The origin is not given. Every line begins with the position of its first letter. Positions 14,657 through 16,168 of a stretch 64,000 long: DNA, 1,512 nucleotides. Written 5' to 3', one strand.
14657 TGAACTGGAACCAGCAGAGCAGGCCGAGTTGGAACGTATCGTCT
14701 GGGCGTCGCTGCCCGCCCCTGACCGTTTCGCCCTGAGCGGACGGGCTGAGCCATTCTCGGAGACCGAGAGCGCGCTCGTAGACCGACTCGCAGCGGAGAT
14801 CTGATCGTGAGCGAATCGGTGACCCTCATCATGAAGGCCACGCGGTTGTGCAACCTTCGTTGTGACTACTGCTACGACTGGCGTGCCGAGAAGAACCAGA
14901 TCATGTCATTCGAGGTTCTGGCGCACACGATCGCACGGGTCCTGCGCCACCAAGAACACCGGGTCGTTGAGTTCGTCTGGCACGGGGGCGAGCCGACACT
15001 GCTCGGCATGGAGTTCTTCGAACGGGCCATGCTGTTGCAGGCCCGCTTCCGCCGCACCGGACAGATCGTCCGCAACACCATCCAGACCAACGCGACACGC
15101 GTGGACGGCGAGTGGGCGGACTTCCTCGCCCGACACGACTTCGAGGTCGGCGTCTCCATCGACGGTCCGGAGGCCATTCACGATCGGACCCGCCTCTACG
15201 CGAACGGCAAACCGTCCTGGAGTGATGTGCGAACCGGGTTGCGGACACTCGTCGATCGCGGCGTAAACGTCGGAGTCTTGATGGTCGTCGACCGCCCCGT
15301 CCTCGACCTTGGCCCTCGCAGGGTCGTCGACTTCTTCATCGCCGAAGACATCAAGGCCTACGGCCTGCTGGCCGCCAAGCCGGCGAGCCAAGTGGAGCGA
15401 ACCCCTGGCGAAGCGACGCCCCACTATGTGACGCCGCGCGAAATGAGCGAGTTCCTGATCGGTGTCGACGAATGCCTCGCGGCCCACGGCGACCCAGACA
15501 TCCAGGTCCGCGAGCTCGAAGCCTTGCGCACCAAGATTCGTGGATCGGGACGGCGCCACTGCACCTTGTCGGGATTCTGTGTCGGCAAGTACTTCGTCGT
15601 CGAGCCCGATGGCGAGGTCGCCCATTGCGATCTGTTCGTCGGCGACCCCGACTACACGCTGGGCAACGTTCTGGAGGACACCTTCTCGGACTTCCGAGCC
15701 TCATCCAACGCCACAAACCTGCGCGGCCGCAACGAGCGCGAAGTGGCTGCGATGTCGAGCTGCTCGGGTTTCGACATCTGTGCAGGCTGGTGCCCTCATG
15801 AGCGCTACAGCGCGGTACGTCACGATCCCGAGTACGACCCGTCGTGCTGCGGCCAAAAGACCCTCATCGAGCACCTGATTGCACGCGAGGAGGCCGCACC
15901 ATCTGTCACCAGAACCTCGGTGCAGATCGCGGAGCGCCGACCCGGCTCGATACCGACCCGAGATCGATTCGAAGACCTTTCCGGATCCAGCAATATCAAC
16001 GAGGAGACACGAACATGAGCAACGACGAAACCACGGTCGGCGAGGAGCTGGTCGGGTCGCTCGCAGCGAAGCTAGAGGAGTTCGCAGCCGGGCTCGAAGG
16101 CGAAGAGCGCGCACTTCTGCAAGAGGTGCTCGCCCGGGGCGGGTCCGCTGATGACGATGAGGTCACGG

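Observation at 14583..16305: Radical SAM/SPASM maturase bracketed by two paralogous small helical ORFs: candidate unclassified RiPP operon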

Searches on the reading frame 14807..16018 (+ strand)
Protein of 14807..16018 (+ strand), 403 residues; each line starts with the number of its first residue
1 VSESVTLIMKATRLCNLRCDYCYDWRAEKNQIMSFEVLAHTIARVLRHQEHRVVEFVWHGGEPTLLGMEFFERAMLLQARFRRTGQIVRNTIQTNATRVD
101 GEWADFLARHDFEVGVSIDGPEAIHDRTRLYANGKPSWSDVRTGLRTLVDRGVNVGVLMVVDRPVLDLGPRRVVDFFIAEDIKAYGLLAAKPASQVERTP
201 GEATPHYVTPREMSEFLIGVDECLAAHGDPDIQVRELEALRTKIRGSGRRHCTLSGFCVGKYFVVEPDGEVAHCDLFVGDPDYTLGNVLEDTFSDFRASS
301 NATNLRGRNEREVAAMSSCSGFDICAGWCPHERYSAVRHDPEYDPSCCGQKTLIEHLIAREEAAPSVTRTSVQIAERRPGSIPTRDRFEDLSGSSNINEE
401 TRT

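Call 3: search_protein_families(library=ncbifam, proteins=[window:14807-16018:+], max_evalue=1)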
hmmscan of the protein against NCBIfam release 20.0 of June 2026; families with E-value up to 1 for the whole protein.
window:14807-16018:+ (403 aa): 70 families (the best 25 are shown)
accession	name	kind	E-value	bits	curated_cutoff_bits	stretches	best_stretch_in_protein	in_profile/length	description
NF041300.1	rSAM_mat_DarW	exception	4.5e-92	309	650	1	3-363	39-400/415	radical SAM/SPASM peptide maturase DarW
NF038005.1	rSAM_mat_DarE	equivalog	8.5e-77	258.7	650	1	3-356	72-427/432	darobactin maturation radical SAM/SPASM protein DarE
TIGR03942.1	sulfatase_rSAM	equivalog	4.6e-69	233.2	349.45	1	11-357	7-353/363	anaerobic sulfatase maturase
NF041298.1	rSAM_mat_DynA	equivalog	6.4e-56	189.8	450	1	7-360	3-352/356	dynobactin maturation radical SAM/SPASM protein DynA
NF010321.0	PRK13758.1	equivalog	2.4e-45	155.2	441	1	6-360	6-361/370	anaerobic sulfatase-maturase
NF010308.0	PRK13745.1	equivalog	1.8e-43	149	484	1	10-357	19-381/412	anaerobic sulfatase-maturation protein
NF041718.1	rSAM_phane_AMC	equivalog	4.1e-41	141.2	425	1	4-335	5-333/362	cyclophane-forming radical SAM peptide maturase AmcB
TIGR04261.1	rSAM_GlyRichRpt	subfamily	1.9e-38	132.4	310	1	10-334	2-332/363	cyclophane-forming radical SAM/SPASM peptide maturase GrrM/OscB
TIGR04083.1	rSAM_pep_methan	hypoth_equivalog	6.4e-37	127.3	300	1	11-361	6-343/376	TIGR04083 family peptide-modifying radical SAM enzyme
NF041707.1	rSAM_YhhB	equivalog_domain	1.6e-35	122.7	445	1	6-358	3-362/369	cyclophane-forming radical SAM/SPASM peptide maturase YhhB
TIGR04269.1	SAM_SPASM_FxsB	subfamily_domain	3.1e-35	121.9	370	1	7-356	4-360/363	FxsB family cyclophane-forming radical SAM/SPASM peptide maturase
NF047865.1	rSAM_PapB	equivalog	4.3e-34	118.2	340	1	6-335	4-322/330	PapB family radical SAM/SPASM ranthipeptide maturase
TIGR03906.1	quino_hemo_SAM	equivalog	6.3e-30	104.2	453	2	6-152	95-245/467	quinohemoprotein amine dehydrogenase maturation protein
TIGR04064.1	rSAM_nif11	equivalog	4.4e-25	88.3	518.7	2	7-150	80-226/459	nif11-like peptide radical SAM maturase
NF040492.1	not_ScfB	exception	2.1e-24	86.3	855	2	10-152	100-246/450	ScfB-related radical SAM/SPASM orphan maturase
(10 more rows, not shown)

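Call 4: search_protein_families(library=pfam, proteins=[window:14807-16018:+], max_evalue=1)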
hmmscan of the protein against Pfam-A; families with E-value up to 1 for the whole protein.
window:14807-16018:+ (403 aa): 3 families
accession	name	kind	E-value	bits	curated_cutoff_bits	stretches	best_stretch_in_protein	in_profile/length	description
PF04055.27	Radical_SAM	-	4e-20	73.1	29.5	1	11-161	3-150/166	Radical SAM superfamily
PF13186.11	SPASM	-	1.2e-07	32.3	21.5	1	258-319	3-63/67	Iron-sulfur cluster-binding domain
PF13353.11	Fer4_12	-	0.0011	19.7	22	1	15-120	15-115/137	4Fe-4S single cluster domain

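Call 15: find_related_loci(query=window:14807-16015:+, collection=genome_contigs, flank=10000)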
Query window:14807-16015:+ (403 aa) in genome_contigs; peptide patterns used: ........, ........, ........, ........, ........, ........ (x = any residue, [..] = any of these).
71 stretches matched a pattern; 1 encode a relative of the query (tblastn E <= 1e-3); 1 distinct loci.
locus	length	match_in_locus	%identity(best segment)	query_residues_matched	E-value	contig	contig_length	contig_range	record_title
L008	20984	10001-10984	32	7-330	6e-32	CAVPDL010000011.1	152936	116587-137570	MAG: uncultured Alphaproteobacteria bacterium isolate MFD00031.bin.2.178 genome assembly, contig: contig_5523, whole gen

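Call 16: find_homologous_proteins(query=window:14807-16015:+, max_evalue=1e-20)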
Query window:14807-16015:+ (403 aa): 1574 proteins with E <= 1e-20 among 8000 candidates; the best 120 are listed.
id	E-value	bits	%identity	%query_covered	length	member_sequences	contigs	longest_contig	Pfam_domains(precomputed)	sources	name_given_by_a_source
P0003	2.1e-275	931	100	100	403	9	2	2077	PF13186.12,PF04055.28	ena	-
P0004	1.5e-227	774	82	100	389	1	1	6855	PF13186.12,PF04055.28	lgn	-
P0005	1.4e-161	557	66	92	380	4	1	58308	PF04055.28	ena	-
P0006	8.5e-139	481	55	91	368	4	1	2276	PF04055.28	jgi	-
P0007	5.8e-138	479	56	90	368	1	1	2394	PF04055.28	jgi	jgi:uncharacterized protein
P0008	3.2e-137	476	56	89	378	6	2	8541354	PF04055.28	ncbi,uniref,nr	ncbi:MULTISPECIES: radical SAM/SPASM domain-containing protein [Streptomyces]|uniref:radical SAM/SPA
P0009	2.9e-134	467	54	90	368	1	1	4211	PF04055.28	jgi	jgi:uncharacterized protein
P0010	9.3e-133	462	56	90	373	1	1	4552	PF13186.12,PF04055.28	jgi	jgi:uncharacterized protein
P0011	1.1e-132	461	55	90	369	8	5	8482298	PF04055.28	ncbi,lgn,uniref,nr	ncbi:radical SAM/SPASM domain-containing protein [Streptomyces gilvosporeus]|uniref:radical SAM/SPAS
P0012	1.2e-132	461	55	91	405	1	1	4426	PF13186.12,PF04055.28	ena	-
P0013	2.5e-132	460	54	89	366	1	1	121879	PF13186.12,PF04055.28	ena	-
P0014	5.1e-132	459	56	88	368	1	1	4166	PF04055.28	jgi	jgi:uncharacterized protein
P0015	6.6e-131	455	51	95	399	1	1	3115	PF13186.12,PF04055.28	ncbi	-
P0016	2.4e-130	454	53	91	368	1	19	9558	PF04055.28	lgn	-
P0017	9.9e-130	452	54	91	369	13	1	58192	PF04055.28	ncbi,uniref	ncbi:radical SAM/SPASM domain-containing protein [Streptomyces sp. NPDC051109]|uniref:radical SAM/SP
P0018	2.2e-129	450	54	89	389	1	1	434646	PF04055.28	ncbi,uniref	ncbi:radical SAM protein [Kitasatospora sp. NPDC093550]|uniref:radical SAM protein n=1 Tax=Kitasatos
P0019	4.7e-129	449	55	88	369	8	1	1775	PF04055.28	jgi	jgi:uncharacterized protein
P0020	7.7e-129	449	54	89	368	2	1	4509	PF04055.28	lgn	-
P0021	1.1e-128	448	52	90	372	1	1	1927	PF04055.28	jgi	jgi:uncharacterized protein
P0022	9.0e-127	442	53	88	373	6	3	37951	PF13186.12,PF04055.28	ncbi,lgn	-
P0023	1.1e-126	442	52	94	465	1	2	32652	PF04055.28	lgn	-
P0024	1.3e-126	441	52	94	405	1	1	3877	PF13186.12,PF04055.28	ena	-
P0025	5.3e-126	439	53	89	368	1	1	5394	PF13186.12,PF04055.28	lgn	-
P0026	3.8e-125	437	53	88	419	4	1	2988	PF13186.12,PF04055.28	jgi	jgi:uncharacterized protein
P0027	6.8e-125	436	53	91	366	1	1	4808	PF13186.12,PF04055.28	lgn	-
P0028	7.6e-125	436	50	95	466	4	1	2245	PF04055.28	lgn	-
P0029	9.2e-125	435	53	88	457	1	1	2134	PF13186.12,PF04055.28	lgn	-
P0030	1.7e-124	434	51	91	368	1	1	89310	PF04055.28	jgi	jgi:uncharacterized protein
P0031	3.8e-124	433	51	90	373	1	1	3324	PF13186.12,PF04055.28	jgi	jgi:uncharacterized protein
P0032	1.6e-123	431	49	97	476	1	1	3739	PF04055.28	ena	-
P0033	4.7e-123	430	53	90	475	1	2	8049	PF13186.12,PF04055.28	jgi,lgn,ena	-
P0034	1.4e-122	428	49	91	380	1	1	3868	PF13186.12,PF04055.28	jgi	jgi:uncharacterized protein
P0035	2.8e-122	427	50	90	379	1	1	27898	PF04055.28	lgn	-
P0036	2.8e-122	427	52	89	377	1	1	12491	PF04055.28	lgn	-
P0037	2.8e-122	427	53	89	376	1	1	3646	PF13186.12,PF04055.28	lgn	-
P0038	4.2e-122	426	51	91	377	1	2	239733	PF13186.12,PF04055.28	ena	-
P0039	5.7e-122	426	51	87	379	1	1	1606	PF13186.12,PF04055.28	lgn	-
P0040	2.7e-121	424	50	91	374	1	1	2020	PF04055.28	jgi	jgi:uncharacterized protein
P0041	4.0e-121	423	51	88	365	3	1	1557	PF04055.28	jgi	jgi:uncharacterized protein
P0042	4.7e-121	423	50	88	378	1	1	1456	PF13186.12,PF04055.28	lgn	-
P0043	6.4e-121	423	53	88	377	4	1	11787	PF13186.12,PF04055.28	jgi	jgi:uncharacterized protein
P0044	6.7e-121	423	50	88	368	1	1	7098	PF04055.28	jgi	jgi:uncharacterized protein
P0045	1.8e-120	421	51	90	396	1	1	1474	PF04055.28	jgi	jgi:uncharacterized protein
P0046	2.7e-120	421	50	92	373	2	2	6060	PF13186.12,PF04055.28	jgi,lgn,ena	-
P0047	3.0e-120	420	53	84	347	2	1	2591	PF04055.28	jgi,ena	-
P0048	3.5e-120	420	52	88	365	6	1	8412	PF04055.28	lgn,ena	-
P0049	5.0e-120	420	51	93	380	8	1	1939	PF04055.28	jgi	jgi:uncharacterized protein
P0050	5.8e-120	419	47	94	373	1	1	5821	PF04055.28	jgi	jgi:uncharacterized protein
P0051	2.6e-119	417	50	90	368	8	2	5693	PF13186.12,PF04055.28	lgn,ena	-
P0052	3.1e-119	417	52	88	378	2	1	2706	PF13186.12,PF04055.28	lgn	-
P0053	6.5e-119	416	48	93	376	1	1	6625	PF13186.12,PF04055.28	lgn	-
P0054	1.6e-118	415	50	91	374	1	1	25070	PF13186.12,PF04055.28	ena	-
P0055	3.9e-118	413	49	88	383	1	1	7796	PF13186.12,PF04055.28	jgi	jgi:uncharacterized protein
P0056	4.5e-118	413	51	88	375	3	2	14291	PF13186.12,PF04055.28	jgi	jgi:uncharacterized protein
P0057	7.5e-118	412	49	93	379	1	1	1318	PF04055.28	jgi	jgi:uncharacterized protein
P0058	1.6e-117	411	51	89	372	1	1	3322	PF13186.12,PF04055.28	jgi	jgi:uncharacterized protein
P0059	1.6e-117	411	50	89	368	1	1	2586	PF13186.12,PF04055.28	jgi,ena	-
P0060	1.7e-117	411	50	88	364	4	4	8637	PF04055.28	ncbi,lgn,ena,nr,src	ncbi:MAG TPA: radical SAM protein [Nitrososphaeraceae archaeon]|nr:radical SAM protein [Nitrososphae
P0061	1.9e-117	411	49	88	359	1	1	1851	PF13186.12,PF04055.28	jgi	jgi:uncharacterized protein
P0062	2.2e-117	411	48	91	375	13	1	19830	PF13186.12,PF04055.28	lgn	-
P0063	3.0e-117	410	49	93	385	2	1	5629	PF04055.28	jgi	jgi:uncharacterized protein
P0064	3.2e-117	410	51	88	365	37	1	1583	PF04055.28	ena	-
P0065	3.2e-117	410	50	88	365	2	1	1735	PF04055.28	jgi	jgi:uncharacterized protein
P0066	8.5e-117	409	51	86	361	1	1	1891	PF13186.12,PF04055.28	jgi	jgi:uncharacterized protein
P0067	1.1e-116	409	50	90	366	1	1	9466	PF13186.12,PF04055.28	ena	-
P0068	1.3e-116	408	51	87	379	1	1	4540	PF13186.12,PF04055.28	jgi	jgi:uncharacterized protein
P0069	2.0e-116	408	49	91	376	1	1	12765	PF13186.12,PF04055.28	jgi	jgi:uncharacterized protein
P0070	3.7e-116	407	49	90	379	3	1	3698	PF13186.12,PF04055.28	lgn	-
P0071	9.4e-116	406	49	88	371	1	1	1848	PF13186.12,PF04055.28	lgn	-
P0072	2.0e-115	404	50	88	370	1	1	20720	PF13186.12,PF04055.28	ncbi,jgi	-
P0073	2.3e-115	404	50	87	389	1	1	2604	PF04055.28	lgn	-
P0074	2.5e-115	404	51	87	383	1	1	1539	PF13186.12,PF04055.28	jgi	jgi:uncharacterized protein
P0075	6.0e-115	403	48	89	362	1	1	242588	PF04055.28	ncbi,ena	-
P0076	6.6e-115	403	49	90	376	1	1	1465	PF04055.28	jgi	-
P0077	1.4e-114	402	48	95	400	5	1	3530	PF13186.12,PF04055.28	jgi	-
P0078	1.5e-114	402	50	88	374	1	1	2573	PF04055.28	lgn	-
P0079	1.6e-114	402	50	88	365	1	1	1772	PF04055.28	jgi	jgi:uncharacterized protein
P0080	2.8e-114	401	48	92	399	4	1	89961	PF13186.12,PF04055.28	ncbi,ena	-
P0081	3.1e-114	401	49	89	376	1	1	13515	PF13186.12,PF04055.28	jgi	jgi:uncharacterized protein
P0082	6.1e-114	400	49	90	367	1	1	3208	PF13186.12,PF04055.28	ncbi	-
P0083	6.7e-114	399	48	88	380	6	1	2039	PF13186.12,PF04055.28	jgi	jgi:uncharacterized protein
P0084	7.9e-114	399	49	90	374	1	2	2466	PF04055.28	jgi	jgi:uncharacterized protein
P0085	2.8e-113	397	47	88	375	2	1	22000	PF13186.12,PF04055.28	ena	-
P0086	6.7e-113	396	46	92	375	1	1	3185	PF13186.12,PF04055.28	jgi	jgi:uncharacterized protein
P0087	5.7e-112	393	49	89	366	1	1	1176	PF13186.12,PF04055.28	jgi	-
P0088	8.5e-112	393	49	91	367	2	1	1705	PF04055.28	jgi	jgi:uncharacterized protein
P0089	1.7e-111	392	47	90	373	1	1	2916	PF13186.12,PF04055.28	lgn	-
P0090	8.3e-111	389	47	89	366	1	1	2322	PF13186.12,PF04055.28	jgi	-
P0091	1.0e-110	389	48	88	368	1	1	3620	PF13186.12,PF04055.28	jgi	jgi:uncharacterized protein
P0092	1.1e-110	389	48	87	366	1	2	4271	PF13186.12,PF04055.28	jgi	jgi:uncharacterized protein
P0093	1.3e-110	389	51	87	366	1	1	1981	PF04055.28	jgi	jgi:uncharacterized protein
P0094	1.4e-110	388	45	95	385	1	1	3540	PF13186.12,PF04055.28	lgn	-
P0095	5.5e-110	387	50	87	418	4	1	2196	PF04055.28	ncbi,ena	-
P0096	5.9e-110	386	50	89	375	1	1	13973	PF04055.28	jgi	jgi:uncharacterized protein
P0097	6.1e-110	386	49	91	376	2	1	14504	PF13186.12,PF04055.28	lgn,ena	-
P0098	1.5e-109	385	48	88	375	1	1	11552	PF13186.12,PF04055.28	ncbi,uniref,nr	ncbi:radical SAM protein [Variovorax sp. J22R133]|uniref:radical SAM/SPASM domain-containing protein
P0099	1.6e-109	385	46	88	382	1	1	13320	PF13186.12,PF04055.28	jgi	jgi:uncharacterized protein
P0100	1.8e-109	385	48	88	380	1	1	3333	PF04055.28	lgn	-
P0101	2.0e-109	385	47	89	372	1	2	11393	PF04055.28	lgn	-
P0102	2.2e-109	385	50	89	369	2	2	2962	PF04055.28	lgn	-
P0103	2.4e-109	384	47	90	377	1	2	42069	PF13186.12,PF04055.28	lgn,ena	-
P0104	8.8e-109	383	45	94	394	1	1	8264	PF13186.12,PF04055.28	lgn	-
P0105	1.5e-108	382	46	95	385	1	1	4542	PF04055.28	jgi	jgi:uncharacterized protein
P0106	7.5e-108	380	47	88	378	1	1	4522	PF04055.28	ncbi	-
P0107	1.2e-107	379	49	88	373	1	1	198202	PF13186.12,PF04055.28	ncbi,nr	ncbi:MAG: radical SAM protein [Acidimicrobiales bacterium]|nr:radical SAM protein [Acidimicrobiales 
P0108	4.5e-107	377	50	88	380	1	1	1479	PF13186.12,PF04055.28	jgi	-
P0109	7.4e-107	376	48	92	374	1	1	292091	PF04055.28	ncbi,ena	-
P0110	1.3e-106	375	47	90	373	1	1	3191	PF13186.12,PF04055.28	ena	-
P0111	2.9e-106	374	48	87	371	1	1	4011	PF13186.12,PF04055.28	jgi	jgi:uncharacterized protein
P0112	3.1e-106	374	50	81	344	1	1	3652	PF13186.12,PF04055.28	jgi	jgi:uncharacterized protein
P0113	1.1e-105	372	45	93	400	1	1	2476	PF04055.28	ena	-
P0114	2.7e-105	371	43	91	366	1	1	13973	PF13186.12,PF04055.28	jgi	jgi:uncharacterized protein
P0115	3.2e-105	371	47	89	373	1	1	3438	PF13186.12,PF04055.28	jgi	jgi:uncharacterized protein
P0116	1.4e-104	369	46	88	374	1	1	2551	PF13186.12,PF04055.28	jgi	-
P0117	2.1e-104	368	46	90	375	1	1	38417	PF13186.12,PF04055.28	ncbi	-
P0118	1.7e-103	365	45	92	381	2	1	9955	PF13186.12,PF04055.28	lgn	-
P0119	2.8e-103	364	47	88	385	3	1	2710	PF13186.12,PF04055.28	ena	-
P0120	6.7e-103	363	45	89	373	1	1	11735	PF13186.12,PF04055.28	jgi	jgi:uncharacterized protein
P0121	1.5e-102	362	50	81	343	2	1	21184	PF04055.28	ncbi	-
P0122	4.1e-102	361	54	74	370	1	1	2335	PF04055.28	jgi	-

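Call 18: find_encoding_contigs(protein=P0005, flank=6000, max_places=2)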
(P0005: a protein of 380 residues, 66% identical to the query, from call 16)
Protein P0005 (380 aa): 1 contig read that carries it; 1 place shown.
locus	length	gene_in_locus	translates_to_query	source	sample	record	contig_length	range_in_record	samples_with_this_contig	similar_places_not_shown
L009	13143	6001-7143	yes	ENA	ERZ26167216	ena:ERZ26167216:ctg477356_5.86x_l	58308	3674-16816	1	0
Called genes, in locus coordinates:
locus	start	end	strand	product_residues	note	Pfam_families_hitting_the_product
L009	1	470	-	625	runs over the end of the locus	PF02538:Hydantoinase_B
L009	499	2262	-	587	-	PF00920:ILVD_EDD_N, PF24877:ILV_EDD_C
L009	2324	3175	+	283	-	PF00701:DHDPS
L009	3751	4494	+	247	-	PF01498:HTH_Tnp_Tc3_2 (weak), PF13683:rve_3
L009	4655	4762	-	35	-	-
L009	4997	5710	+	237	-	PF00665:rve, PF13683:rve_3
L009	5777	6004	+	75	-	-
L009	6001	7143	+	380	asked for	PF04055:Radical_SAM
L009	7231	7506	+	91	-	-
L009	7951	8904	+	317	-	PF20706:GT4-conflict (weak), PF00534:Glycos_transf_1, PF13692:Glyco_trans_1_4, PF13524:Glyco_trans_1_2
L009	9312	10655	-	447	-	-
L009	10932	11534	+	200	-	-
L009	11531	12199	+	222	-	PF13385:Laminin_G_3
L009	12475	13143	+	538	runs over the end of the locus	PF01551:Peptidase_M23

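Call 19: find_encoding_contigs(protein=P0008, flank=6000, max_places=2)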
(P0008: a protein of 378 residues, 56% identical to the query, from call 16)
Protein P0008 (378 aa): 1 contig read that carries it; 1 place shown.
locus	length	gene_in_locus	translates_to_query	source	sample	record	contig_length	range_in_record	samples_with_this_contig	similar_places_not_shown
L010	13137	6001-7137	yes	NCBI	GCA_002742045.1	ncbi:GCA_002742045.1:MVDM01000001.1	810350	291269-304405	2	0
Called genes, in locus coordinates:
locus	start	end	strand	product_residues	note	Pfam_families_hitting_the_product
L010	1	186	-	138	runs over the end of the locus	PF04828:GFA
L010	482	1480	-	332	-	PF17210:SdrD_B (weak), PF17802:SpaA, PF13620:CarboxypepD_reg (weak), PF17802:SpaA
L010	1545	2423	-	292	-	-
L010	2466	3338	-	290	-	PF03771:SPDY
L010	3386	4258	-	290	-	PF03771:SPDY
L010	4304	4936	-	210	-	PF00702:Hydrolase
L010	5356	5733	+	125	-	-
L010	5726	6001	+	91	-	-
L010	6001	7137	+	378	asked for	PF04055:Radical_SAM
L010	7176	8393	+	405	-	PF20706:GT4-conflict, PF00534:Glycos_transf_1, PF13692:Glyco_trans_1_4, PF13524:Glyco_trans_1_2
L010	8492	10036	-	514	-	PF03098:An_peroxidase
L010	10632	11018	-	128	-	-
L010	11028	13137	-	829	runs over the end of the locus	-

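Call 20: find_encoding_contigs(protein=P0013, flank=6000, max_places=2)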
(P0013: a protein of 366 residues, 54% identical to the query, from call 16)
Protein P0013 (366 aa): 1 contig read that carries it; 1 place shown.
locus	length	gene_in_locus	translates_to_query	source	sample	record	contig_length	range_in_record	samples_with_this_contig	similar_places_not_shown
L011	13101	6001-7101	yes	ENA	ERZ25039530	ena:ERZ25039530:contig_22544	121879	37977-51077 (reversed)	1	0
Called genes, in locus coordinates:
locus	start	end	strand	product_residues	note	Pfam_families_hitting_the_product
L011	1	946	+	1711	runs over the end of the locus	PF13365:Trypsin_2, PF20703:nSTAND1 (weak), PF24807:WD40_CDC20-Fz, PF24817:WD40_WDHD1_1st (weak), PF25173:Beta-prop_WDR3_1st, PF23381:Beta-prop_IFT122_1st, PF25174:Beta-prop_THOC3, PF23381:Beta-prop_IFT122_1st, +24 more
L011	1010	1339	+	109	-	PF03795:YCII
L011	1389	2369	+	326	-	PF08281:Sigma70_r4_2, PF20239:DUF6596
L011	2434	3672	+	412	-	-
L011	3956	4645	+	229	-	PF07335:Glyco_hydro_75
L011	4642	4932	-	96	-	PF13508:Acetyltransf_7 (weak), PF13673:Acetyltransf_10 (weak)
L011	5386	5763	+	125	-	-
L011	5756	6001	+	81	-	-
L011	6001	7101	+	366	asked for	PF04055:Radical_SAM, PF13186:SPASM (faint)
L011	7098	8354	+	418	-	PF20706:GT4-conflict, PF00534:Glycos_transf_1, PF13692:Glyco_trans_1_4, PF13524:Glyco_trans_1_2 (weak)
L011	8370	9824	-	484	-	PF00561:Abhydrolase_1, PF08386:Abhydrolase_4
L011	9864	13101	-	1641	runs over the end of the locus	PF00109:ketoacyl-synt, PF02801:Ketoacyl-synt_C, PF16197:KAsynt_C_assoc, PF22336:RhiE-like_linker, PF22621:CurL-like_PKS_C, PF00698:Acyl_transf_1, PF02543:Carbam_trans_N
